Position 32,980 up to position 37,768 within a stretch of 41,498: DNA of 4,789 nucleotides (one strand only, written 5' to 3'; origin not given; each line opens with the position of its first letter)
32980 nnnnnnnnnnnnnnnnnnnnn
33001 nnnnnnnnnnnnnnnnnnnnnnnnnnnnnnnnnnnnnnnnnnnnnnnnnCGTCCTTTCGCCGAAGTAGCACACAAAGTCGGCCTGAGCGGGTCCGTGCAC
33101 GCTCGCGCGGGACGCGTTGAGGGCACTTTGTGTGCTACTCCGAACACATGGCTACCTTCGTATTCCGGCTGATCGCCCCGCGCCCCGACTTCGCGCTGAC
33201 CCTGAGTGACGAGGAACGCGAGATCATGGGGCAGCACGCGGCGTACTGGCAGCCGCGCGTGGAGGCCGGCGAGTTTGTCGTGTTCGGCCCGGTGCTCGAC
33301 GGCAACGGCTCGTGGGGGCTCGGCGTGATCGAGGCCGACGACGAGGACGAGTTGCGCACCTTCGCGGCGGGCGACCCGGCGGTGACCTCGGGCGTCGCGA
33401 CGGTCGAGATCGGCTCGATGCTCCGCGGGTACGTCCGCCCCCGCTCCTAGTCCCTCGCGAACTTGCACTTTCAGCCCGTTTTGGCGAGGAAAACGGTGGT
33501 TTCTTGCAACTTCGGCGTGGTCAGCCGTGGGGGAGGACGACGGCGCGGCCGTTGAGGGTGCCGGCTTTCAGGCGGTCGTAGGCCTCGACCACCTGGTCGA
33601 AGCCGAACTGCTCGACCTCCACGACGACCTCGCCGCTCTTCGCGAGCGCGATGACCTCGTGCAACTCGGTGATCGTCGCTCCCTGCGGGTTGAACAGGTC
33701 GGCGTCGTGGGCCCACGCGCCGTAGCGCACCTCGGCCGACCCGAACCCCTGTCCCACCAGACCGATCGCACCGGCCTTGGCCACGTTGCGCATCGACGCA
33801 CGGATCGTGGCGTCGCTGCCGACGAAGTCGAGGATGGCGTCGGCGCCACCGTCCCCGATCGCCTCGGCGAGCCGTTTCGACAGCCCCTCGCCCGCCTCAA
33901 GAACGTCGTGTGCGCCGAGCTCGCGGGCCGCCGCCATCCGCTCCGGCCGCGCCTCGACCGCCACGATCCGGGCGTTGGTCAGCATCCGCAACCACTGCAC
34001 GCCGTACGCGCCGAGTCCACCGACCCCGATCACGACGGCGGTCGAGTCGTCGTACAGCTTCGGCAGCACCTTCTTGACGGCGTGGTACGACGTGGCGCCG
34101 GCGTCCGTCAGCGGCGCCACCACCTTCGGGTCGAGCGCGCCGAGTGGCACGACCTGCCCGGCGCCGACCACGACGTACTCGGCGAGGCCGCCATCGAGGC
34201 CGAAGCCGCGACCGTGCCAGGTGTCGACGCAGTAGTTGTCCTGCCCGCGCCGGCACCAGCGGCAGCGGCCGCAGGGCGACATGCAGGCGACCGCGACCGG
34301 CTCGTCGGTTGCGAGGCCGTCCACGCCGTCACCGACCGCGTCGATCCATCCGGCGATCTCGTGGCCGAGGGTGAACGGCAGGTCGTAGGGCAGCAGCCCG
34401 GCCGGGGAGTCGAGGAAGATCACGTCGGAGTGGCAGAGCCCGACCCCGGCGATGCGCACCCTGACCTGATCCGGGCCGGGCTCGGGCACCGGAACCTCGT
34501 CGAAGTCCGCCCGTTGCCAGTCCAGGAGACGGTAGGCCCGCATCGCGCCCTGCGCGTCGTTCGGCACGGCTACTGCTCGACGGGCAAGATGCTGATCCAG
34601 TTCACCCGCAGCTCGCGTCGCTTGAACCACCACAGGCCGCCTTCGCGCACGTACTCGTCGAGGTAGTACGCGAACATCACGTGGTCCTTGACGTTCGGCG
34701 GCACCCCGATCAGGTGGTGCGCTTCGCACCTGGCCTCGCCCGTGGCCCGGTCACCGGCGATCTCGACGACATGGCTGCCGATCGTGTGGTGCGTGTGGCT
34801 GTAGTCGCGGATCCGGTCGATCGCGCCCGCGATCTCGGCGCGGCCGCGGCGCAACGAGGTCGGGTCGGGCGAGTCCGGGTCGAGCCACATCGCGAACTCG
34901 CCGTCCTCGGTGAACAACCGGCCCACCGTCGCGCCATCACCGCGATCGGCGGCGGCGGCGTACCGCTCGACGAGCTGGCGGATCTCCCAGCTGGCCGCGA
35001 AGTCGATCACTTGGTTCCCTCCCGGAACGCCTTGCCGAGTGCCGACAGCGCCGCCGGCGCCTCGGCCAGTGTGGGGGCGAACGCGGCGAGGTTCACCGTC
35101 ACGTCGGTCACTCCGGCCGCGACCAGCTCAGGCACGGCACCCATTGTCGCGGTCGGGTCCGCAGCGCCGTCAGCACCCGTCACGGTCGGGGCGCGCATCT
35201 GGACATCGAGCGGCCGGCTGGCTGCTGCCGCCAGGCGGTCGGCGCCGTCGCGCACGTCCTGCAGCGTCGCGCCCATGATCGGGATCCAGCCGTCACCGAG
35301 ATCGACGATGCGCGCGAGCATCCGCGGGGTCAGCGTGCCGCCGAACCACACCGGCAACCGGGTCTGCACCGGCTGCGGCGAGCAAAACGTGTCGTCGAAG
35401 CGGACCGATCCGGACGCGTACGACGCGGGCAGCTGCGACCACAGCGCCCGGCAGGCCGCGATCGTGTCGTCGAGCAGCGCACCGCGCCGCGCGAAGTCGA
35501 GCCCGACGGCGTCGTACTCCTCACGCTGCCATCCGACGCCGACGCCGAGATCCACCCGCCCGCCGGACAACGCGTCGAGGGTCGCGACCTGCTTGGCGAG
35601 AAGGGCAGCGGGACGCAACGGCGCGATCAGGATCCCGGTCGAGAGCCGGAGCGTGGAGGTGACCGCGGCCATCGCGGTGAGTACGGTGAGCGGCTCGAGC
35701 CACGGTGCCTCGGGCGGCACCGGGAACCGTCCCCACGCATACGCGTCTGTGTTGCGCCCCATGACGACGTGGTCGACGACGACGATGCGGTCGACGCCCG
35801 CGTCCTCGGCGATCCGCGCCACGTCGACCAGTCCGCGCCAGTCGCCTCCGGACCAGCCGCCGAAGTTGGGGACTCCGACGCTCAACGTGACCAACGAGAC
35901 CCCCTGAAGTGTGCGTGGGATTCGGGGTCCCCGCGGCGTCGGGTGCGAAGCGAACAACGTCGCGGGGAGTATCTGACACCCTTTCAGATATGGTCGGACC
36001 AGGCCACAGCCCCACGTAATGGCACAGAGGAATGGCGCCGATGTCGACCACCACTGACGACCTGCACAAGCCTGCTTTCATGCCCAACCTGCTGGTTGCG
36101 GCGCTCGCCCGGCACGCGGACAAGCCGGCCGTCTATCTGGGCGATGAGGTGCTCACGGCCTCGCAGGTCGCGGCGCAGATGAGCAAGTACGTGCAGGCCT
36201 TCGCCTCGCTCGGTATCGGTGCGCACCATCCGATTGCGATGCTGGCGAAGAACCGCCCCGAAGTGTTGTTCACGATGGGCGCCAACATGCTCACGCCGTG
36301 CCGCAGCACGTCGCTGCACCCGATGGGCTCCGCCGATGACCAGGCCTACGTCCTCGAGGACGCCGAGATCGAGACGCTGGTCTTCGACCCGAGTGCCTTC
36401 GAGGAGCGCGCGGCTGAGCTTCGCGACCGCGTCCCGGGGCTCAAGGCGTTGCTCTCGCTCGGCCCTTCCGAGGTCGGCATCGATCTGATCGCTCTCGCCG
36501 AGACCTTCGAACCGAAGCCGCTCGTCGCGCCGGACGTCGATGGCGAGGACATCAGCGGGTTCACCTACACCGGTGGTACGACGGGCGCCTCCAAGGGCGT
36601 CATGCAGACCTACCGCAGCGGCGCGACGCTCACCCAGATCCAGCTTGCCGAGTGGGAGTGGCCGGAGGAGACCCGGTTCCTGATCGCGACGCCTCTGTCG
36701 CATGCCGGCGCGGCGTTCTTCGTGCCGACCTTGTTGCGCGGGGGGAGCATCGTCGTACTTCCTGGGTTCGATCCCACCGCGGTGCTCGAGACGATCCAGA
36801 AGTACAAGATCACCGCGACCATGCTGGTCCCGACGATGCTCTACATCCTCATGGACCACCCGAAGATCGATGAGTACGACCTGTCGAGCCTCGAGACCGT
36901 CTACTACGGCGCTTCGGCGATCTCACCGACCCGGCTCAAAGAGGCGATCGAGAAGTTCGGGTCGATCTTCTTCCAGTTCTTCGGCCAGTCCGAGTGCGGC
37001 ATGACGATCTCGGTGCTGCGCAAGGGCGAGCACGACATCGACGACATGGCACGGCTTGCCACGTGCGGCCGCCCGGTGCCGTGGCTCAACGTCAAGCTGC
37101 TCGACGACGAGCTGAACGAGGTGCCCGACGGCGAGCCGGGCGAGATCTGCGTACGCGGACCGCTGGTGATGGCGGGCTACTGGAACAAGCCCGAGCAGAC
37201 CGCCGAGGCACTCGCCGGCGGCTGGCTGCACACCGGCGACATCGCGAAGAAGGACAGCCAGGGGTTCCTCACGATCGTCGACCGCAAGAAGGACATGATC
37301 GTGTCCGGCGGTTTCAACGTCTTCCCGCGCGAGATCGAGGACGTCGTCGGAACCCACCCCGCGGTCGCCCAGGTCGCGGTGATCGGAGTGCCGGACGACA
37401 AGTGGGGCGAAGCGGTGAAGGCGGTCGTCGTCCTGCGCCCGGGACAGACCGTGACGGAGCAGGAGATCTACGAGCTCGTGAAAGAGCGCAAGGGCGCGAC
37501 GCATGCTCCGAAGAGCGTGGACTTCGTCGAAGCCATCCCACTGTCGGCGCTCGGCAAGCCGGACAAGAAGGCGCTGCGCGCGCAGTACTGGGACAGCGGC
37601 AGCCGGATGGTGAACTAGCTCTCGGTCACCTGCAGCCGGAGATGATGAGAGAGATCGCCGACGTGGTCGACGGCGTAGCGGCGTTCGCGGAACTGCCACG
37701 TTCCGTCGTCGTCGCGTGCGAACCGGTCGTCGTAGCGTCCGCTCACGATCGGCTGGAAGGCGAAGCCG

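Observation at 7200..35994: One palindromic operator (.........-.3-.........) at five promoter regions: a candidate TetR regulon spanning much of the window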

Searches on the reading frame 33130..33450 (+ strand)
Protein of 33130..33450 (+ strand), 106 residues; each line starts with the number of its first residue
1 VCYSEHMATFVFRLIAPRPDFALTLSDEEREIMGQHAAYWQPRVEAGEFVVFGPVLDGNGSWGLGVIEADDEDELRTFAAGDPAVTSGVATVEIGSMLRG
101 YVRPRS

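Call 12: search_protein_families(library=pfam, proteins=[window:33130-33450:+])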
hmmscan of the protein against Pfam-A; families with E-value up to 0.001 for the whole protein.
window:33130-33450:+ (106 aa): 1 family
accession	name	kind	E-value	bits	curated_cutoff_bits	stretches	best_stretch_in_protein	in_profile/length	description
PF03795.20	YCII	-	2.4e-13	50.8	24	1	10-94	2-91/95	YCII-related domain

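Call 46: search_protein_families(library=pfam, proteins=[window:33130-33450:+], max_evalue=0.1)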
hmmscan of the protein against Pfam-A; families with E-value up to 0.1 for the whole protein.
window:33130-33450:+ (106 aa): 1 family
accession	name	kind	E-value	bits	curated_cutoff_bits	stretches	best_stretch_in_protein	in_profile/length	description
PF03795.20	YCII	-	2.4e-13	50.8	24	1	10-94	2-91/95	YCII-related domain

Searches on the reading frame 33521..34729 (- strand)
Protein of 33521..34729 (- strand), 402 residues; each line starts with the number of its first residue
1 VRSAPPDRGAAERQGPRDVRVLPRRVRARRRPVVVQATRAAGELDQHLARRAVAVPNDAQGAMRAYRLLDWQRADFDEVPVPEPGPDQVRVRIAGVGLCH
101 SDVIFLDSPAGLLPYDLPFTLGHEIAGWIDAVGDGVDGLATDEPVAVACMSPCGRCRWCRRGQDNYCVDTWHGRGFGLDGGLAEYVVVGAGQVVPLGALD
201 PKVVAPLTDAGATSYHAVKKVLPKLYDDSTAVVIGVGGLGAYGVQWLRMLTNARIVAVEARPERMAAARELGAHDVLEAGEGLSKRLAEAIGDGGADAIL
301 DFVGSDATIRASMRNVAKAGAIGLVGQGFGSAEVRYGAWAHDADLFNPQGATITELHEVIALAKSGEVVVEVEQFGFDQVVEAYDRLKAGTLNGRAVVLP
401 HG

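Call 12: search_protein_families(library=pfam, proteins=[window:33521-34729:-])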
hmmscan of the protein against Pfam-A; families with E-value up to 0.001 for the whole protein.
window:33521-34729:- (402 aa): 3 families
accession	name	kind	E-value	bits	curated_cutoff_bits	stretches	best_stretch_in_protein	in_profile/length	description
PF08240.17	ADH_N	-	6.1e-25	87.9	23.5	1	85-196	1-102/104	Alcohol dehydrogenase GroES-like domain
PF00107.32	ADH_zinc_N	-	2.8e-17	63.3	31.8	1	238-330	1-93/129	Zinc-binding dehydrogenase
PF13602.12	ADH_zinc_N_2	-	1.3e-11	46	27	1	271-398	1-134/134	Zinc-binding dehydrogenase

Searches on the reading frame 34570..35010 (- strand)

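Call 12: search_protein_families(library=pfam, proteins=[window:34570-35010:-])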
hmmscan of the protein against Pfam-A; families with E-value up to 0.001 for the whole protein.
window:34570-35010:- (146 aa): 3 families
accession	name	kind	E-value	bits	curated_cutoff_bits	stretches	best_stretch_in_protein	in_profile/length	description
PF13577.12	SnoaL_4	-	4.9e-23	81.9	24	1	6-132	5-125/126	SnoaL-like domain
PF12680.13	SnoaL_2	-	1.2e-07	32.7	27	1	14-127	1-99/102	SnoaL-like domain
PF14534.12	DUF4440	-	0.00016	22.5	25.2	1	10-127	1-105/107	Domain of unknown function (DUF4440)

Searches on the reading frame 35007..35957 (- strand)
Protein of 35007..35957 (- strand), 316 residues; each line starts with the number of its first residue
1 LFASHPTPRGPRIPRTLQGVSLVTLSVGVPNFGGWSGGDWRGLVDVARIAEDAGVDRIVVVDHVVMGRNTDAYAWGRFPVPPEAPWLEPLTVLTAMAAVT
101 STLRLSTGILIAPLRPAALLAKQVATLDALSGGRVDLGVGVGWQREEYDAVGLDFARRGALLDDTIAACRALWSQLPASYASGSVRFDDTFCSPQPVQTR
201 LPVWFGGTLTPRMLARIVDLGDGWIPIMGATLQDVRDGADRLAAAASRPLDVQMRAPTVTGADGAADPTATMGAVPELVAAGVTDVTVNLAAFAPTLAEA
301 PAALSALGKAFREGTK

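Call 12: search_protein_families(library=pfam, proteins=[window:35007-35957:-])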
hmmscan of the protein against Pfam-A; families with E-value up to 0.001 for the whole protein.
window:35007-35957:- (316 aa): 1 family
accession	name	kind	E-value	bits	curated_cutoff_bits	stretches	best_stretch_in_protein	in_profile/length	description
PF00296.26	Bac_luciferase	-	8e-46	157.3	27.9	1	37-261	18-231/314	Luciferase-like monooxygenase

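Call 32: find_related_loci(query=window:35007-35957:-, collection=metagenome_contigs, flank=10000)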
Query window:35007-35957:- (316 aa) in metagenome_contigs; peptide patterns used: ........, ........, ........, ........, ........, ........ (x = any residue, [..] = any of these).
576 stretches matched a pattern; 352 encode a relative of the query (tblastn E <= 1e-3); the best 80 are kept; 80 distinct loci.
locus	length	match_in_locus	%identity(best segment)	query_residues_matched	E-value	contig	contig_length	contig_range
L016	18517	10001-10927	80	5-312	1e-158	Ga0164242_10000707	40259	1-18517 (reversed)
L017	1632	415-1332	72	9-315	2e-154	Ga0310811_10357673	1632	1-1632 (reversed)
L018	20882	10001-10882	67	23-316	3e-129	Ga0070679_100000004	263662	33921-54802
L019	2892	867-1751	66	22-316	2e-133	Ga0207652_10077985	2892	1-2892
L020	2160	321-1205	66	22-316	1e-135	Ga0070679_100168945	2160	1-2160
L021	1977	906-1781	65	24-316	9e-131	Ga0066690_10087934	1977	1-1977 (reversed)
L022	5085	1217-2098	66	24-312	5e-119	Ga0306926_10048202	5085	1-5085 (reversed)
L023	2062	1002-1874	65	23-313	5e-125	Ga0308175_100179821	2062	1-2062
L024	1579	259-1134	65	24-316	5e-126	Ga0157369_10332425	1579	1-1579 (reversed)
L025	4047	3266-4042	69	24-282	2e-117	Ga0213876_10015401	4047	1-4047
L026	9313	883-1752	64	24-313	2e-115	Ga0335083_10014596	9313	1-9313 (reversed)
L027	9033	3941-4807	63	23-311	1e-113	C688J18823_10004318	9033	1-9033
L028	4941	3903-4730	62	24-312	4e-114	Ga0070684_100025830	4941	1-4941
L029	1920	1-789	68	50-312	8e-119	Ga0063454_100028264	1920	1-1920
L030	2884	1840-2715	64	24-309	3e-115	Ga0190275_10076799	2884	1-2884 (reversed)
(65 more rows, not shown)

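Call 42: search_protein_families(library=ncbifam, proteins=[window:35007-35957:-], max_evalue=0.00001)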
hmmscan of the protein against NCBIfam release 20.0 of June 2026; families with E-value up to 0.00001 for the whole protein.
window:35007-35957:- (316 aa): 26 families (the best 25 are shown)
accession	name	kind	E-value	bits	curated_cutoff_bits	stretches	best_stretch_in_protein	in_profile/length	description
TIGR03619.1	F420_Rv2161c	subfamily_domain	8e-66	222.1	166.9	1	45-290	2-247/247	TIGR03619 family F420-dependent LLM class oxidoreductase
TIGR03560.1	F420_Rv1855c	subfamily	2.5e-31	109.3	231.4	1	39-245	11-211/227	TIGR03560 family F420-dependent LLM class oxidoreductase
TIGR03621.1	F420_MSMEG_2516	subfamily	2.3e-28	99.2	213.15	1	88-214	41-163/295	TIGR03621 family F420-dependent LLM class oxidoreductase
TIGR03571.1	lucif_BA3436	subfamily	1.4e-21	77.1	303.9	1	86-225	66-205/304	TIGR03571 family LLM class oxidoreductase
TIGR03856.1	F420_MSMEG_2906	subfamily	8.8e-19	68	243.7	1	38-291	13-232/249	LLM class F420-dependent oxidoreductase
TIGR04020.1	seco_metab_LLM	subfamily_domain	6.2e-18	65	244.45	1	88-211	52-175/341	MupA/Atu3671 family FMN-dependent luciferase-like monooxygenase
NF002619.0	PRK02271.1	equivalog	5.9e-16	58.7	276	1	89-245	42-194/329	5,10-methylenetetrahydromethanopterin reductase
TIGR03555.1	F420_mer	equivalog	7.3e-16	58.4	348.7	1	91-225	42-174/325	5,10-methylenetetrahydromethanopterin reductase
TIGR04027.1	LLM_KPN_01858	hypoth_equivalog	1.8e-15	56.7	412.9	1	89-175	54-140/326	putative FMN-dependent luciferase-like monooxygenase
TIGR04021.1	LLM_DMSO2_sfnG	equivalog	1.1e-14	54.7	382.95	1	87-246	61-221/350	dimethylsulfone monooxygenase SfnG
TIGR03854.1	F420_MSMEG_3544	hypoth_equivalog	2.2e-14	53.4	295.6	1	85-251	39-206/290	TIGR03854 family LLM class F420-dependent oxidoreductase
TIGR03559.1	F420_Rv3520c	subfamily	3.7e-12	45.9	335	1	89-230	40-192/325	LLM class F420-dependent oxidoreductase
TIGR03564.1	F420_MSMEG_4879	subfamily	4.4e-12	46.2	234.25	1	87-229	24-165/265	TIGR03564 family F420-dependent LLM class oxidoreductase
TIGR03612.1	RutA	equivalog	3.4e-11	43.2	498.3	1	87-197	65-179/355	pyrimidine utilization protein A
TIGR04036.1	LLM_CE1758_fam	subfamily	4.1e-11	42.3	479.1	1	69-225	41-198/355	CE1758 family FMN-dependent luciferase-like monooxygenase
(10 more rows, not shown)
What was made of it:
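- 33521..35894 (-): Divergent target operon: F420-type LLM oxidoreductase (start probably TTG 35894 or 35885), SnoaL-like protein and Zn-ADH. TIGR03619, 222 bits, above the 167 cutoff (call 42).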

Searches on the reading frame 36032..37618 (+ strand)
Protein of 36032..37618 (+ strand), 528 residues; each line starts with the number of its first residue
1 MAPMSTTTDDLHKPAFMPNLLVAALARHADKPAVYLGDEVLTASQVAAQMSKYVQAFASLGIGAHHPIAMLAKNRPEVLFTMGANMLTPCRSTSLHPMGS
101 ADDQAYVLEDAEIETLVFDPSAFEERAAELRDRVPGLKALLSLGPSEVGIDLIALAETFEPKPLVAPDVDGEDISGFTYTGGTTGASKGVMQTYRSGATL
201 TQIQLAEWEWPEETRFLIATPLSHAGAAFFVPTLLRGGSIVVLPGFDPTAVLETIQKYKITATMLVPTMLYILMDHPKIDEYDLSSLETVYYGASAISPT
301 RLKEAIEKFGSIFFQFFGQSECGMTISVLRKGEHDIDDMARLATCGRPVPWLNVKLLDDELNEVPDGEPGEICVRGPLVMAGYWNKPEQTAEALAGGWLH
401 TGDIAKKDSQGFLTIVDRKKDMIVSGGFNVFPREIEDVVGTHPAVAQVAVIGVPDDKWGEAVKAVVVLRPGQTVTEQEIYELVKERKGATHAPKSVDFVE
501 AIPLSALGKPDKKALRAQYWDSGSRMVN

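Call 13: search_protein_families(library=pfam, proteins=[window:36032-37618:+])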
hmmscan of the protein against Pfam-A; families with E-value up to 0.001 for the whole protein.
window:36032-37618:+ (528 aa): 2 families
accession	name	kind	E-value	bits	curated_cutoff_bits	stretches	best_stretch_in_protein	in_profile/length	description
PF00501.34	AMP-binding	-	8.8e-71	239.1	29.9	1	24-384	4-384/384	AMP-binding enzyme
PF13193.12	AMP-binding_C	-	2.5e-20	73.6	24.5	1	434-509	1-76/76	AMP-binding enzyme C-terminal domain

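Call 42: search_protein_families(library=ncbifam, proteins=[window:36032-37618:+], max_evalue=0.00001)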
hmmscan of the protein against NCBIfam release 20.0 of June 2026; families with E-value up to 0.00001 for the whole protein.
window:36032-37618:+ (528 aa): 105 families (the best 25 are shown)
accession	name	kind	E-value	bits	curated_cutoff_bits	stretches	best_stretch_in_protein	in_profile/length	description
NF004838.1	PRK06188.1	equivalog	1.6e-223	742.8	875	1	8-520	2-524/524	fatty-acid--CoA ligase FadD8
NF004837.0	PRK06187.1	subfamily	2.1e-122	409.1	476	1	15-525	8-528/531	long-chain-fatty-acid--CoA ligase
NF006182.0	PRK08316.1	subfamily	1.1e-108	364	663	1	19-521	15-519/523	fatty acyl-CoA synthetase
NF005676.0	PRK07470.1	equivalog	4.7e-97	325.8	774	1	18-524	23-534/544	acyl-CoA synthetase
NF005801.1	PRK07656.1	equivalog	2.1e-86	290.6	657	1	17-516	3-500/500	FadD3 family acyl-CoA ligase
NF009233.0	PRK12583.1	subfamily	9.3e-81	271.9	832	1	16-517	19-548/558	fatty acid CoA ligase family protein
NF052269.1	Staph_lig_FadD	equivalog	2.2e-79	267.1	650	1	160-517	138-491/499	long-chain-fatty-acid--CoA ligase FadD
NF005307.0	PRK06839.1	equivalog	3e-79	266.9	748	1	28-518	15-492/496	o-succinylbenzoate--CoA ligase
NF005702.0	PRK07514.1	subfamily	4.3e-78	262.9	558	1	21-521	9-502/506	malonyl-CoA synthase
NF004797.0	PRK06145.1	equivalog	1.2e-76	258.1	850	1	25-519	11-495/499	acyl-CoA synthetase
NF005857.1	PRK07786.1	exception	2.4e-75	254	733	1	25-519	15-512/513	fatty-acid--CoA ligase FadD5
NF009071.0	PRK12406.1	subfamily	1.5e-72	244.7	701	1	34-525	6-508/510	acyl-CoA synthetase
NF052580.1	Str24CoAsynCasG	equivalog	2.4e-72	244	750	1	21-509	46-540/548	steroid-24-oyl-CoA synthetase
NF002966.0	PRK03640.1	equivalog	1.9e-71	241.2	556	1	17-517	4-478/483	o-succinylbenzoate--CoA ligase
NF006523.0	PRK08974.1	equivalog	2.7e-71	240.4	884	1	164-518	198-552/561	long-chain-fatty-acid--CoA ligase FadD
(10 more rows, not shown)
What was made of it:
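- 36032..37618 (+): Target: FadD8-like acyl-CoA ligase. NCBIfam FadD8, 743 bits, below the 875 cutoff (call 42).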

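Call 67: find_homologous_proteins(query=window:36032-37618:+, max_evalue=1e-100)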
Query window:36032-37618:+ (528 aa): 6449 proteins with E <= 1e-100 among 8000 candidates; the best 120 are listed.
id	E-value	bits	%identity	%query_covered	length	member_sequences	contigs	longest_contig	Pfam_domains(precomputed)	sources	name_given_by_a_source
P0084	0.0e+0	1188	100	99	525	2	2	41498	PF00501.35,PF13193.13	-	-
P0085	0.0e+0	1136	95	99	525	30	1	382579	PF00501.35,PF13193.13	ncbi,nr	ncbi:MAG TPA: AMP-binding protein [Mycobacteriales bacterium]|nr:AMP-binding protein [Mycobacteriale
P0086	0.0e+0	1135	93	100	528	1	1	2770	PF00501.35,PF13193.13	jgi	jgi:fatty-acyl-CoA synthase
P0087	0.0e+0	1124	94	99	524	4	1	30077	PF00501.35,PF13193.13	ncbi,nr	ncbi:MAG TPA: AMP-binding protein [Mycobacteriales bacterium]|nr:AMP-binding protein [Mycobacteriale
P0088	0.0e+0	1111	92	99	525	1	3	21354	PF00501.35,PF13193.13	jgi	jgi:fatty-acyl-CoA synthase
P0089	0.0e+0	1094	91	99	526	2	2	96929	PF00501.35,PF13193.13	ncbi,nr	ncbi:MAG TPA: AMP-binding protein [Mycobacteriales bacterium]|nr:AMP-binding protein [Mycobacteriale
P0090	0.0e+0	1053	88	99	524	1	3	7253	PF00501.35,PF13193.13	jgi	jgi:fatty-acyl-CoA synthase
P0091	0.0e+0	1052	86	100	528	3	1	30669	PF00501.35,PF13193.13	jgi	jgi:fatty-acyl-CoA synthase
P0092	0.0e+0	1047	86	100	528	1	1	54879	PF00501.35,PF13193.13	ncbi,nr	ncbi:MAG TPA: AMP-binding protein [Mycobacteriales bacterium]|nr:AMP-binding protein [Mycobacteriale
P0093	0.0e+0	1041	86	100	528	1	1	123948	PF00501.35,PF13193.13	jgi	jgi:fatty-acyl-CoA synthase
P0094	0.0e+0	1035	85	100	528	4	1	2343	PF00501.35,PF13193.13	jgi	-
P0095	0.0e+0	1034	87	98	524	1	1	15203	PF00501.35,PF13193.13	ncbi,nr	ncbi:MAG TPA: AMP-binding protein [Mycobacteriales bacterium]|nr:AMP-binding protein [Mycobacteriale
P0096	0.0e+0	1033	86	98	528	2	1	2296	PF00501.35,PF13193.13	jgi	jgi:fatty-acyl-CoA synthase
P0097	0.0e+0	1029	85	100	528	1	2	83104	PF00501.35,PF13193.13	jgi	jgi:fatty-acyl-CoA synthase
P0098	0.0e+0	1029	88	97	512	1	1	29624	PF00501.35,PF13193.13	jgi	jgi:fatty-acyl-CoA synthase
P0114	6.5e-298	1006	84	99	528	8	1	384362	PF00501.35,PF13193.13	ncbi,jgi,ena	jgi:fatty-acyl-CoA synthase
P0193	1.2e-245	834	68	99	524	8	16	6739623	PF00501.35,PF13193.13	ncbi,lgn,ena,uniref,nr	ncbi:acyl-CoA synthetase [Rhodococcus sp. ACPA4]|uniref:Fatty-acyl-CoA synthase n=1 Tax=Nocardia glo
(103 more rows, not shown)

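Call 68: find_encoding_contigs(protein=P0193, flank=10000, max_places=2)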
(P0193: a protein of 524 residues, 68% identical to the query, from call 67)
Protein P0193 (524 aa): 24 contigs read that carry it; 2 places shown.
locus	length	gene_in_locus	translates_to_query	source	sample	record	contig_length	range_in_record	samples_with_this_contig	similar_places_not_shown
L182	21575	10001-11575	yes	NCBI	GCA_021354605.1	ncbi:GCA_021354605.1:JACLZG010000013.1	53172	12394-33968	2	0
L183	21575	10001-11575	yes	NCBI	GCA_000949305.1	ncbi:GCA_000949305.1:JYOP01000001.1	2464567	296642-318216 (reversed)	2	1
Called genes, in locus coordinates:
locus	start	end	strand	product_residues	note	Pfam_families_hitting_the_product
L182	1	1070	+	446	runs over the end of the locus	PF02720:DUF222, PF01844:HNH (weak)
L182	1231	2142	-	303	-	PF22632:BphC_D1, PF00903:Glyoxalase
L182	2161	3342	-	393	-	PF00441:Acyl-CoA_dh_1 (weak), PF08028:Acyl-CoA_dh_2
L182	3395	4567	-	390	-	PF00355:Rieske, PF19298:KshA_C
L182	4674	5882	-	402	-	PF01070:FMN_dh, PF00478:IMPDH (weak)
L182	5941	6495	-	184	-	-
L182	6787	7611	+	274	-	PF00106:adh_short, PF08659:KR, PF13561:adh_short_C2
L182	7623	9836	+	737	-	PF00884:Sulfatase, PF16347:SGSH_C (weak)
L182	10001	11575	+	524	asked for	PF00501:AMP-binding, PF13193:AMP-binding_C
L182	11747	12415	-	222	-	PF00072:Response_reg, PF20714:HTH_64 (faint), PF09339:HTH_IclR (weak)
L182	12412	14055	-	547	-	PF17203:sCache_3_2, PF14689:SPOB_a, PF02518:HATPase_c, PF14501:HATPase_c_5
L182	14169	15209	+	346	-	PF03401:TctC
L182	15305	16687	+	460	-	PF03553:Na_H_antiporter, PF03600:CitMHS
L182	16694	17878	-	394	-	PF02898:NO_synthase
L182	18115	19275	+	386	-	PF00042:Globin, PF00970:FAD_binding_6, PF00175:NAD_binding_1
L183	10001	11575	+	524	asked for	PF00501:AMP-binding, PF13193:AMP-binding_C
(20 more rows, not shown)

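Call 69: find_encoding_contigs(protein=P0114, flank=10000, max_places=1)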
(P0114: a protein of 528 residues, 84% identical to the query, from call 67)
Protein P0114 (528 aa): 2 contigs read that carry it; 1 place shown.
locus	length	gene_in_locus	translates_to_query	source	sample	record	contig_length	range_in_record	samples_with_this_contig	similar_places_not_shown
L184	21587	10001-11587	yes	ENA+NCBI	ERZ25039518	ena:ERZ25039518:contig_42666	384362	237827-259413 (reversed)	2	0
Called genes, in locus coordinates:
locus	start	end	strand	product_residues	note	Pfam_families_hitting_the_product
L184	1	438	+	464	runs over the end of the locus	PF13416:SBP_bac_8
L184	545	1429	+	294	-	PF00528:BPD_transp_1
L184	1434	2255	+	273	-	PF00528:BPD_transp_1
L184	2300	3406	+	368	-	PF00083:Sugar_tr, PF07690:MFS_1, PF12832:MFS_1_like (faint), PF13347:MFS_2 (weak), PF07690:MFS_1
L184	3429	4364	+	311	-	-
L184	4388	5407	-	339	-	PF08240:ADH_N, PF00107:ADH_zinc_N, PF13602:ADH_zinc_N_2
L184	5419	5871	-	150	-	PF13577:SnoaL_4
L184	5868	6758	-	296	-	PF00296:Bac_luciferase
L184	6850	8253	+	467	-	PF00089:Trypsin, PF13365:Trypsin_2, PF00595:PDZ (weak), PF13180:PDZ_2, PF17820:PDZ_6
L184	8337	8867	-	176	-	-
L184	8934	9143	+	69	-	-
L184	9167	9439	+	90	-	-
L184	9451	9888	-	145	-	-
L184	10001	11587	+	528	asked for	PF00501:AMP-binding, PF13193:AMP-binding_C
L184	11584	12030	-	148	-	PF13577:SnoaL_4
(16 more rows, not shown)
